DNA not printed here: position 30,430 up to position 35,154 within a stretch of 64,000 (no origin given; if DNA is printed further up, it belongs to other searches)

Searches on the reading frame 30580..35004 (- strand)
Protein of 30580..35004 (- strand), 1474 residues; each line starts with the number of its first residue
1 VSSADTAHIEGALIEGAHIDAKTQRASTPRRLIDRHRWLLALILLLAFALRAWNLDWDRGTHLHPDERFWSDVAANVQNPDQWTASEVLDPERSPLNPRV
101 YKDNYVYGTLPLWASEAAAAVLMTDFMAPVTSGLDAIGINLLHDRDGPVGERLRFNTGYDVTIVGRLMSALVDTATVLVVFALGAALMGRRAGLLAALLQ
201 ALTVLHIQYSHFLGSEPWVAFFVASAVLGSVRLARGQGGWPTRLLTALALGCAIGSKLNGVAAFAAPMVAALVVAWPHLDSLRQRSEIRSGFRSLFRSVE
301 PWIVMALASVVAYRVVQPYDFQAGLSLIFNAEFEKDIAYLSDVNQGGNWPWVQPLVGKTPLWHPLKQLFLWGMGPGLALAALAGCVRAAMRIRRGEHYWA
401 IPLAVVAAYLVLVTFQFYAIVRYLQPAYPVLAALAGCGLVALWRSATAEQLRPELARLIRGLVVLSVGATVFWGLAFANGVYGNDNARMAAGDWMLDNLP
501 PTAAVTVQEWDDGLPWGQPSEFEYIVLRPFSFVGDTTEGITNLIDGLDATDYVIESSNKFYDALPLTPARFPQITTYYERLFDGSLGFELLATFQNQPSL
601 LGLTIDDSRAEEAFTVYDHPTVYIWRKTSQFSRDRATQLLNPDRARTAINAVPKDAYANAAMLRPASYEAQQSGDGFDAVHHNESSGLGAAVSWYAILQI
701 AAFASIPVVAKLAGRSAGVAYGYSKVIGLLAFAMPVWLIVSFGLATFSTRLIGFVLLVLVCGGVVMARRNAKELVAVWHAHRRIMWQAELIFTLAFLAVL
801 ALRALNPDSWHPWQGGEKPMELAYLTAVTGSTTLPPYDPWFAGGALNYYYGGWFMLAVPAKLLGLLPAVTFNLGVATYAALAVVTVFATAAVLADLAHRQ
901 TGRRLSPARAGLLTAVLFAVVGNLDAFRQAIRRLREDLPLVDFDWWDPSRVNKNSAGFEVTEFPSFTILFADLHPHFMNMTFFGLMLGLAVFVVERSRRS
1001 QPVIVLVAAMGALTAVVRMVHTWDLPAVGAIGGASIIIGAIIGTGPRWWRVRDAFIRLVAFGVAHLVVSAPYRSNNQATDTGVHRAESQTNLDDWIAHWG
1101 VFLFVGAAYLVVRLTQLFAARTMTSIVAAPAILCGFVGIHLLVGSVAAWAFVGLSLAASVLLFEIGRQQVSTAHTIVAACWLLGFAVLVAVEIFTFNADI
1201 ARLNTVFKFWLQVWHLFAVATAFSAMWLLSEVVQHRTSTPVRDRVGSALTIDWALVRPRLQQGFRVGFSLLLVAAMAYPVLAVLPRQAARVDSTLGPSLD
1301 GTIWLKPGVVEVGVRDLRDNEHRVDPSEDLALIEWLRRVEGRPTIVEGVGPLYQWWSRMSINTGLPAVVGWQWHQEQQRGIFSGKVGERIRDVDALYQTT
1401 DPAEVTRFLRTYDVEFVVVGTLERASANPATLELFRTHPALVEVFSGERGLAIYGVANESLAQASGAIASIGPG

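Call 24: search_protein_families(library=pfam, proteins=[window:30580-35004:-], max_evalue=0.00001)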
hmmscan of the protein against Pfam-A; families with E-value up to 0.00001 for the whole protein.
window:30580-35004:- (1474 aa): 2 families
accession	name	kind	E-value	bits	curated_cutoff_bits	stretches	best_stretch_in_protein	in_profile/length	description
PF10060.15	DUF2298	-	8.1e-91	305.8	27.8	1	732-1217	2-488/488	Uncharacterized membrane protein (DUF2298)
PF02366.24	PMT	-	2.7e-08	34.1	22.7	1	163-284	83-210/245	Dolichyl-phosphate-mannose-protein mannosyltransferase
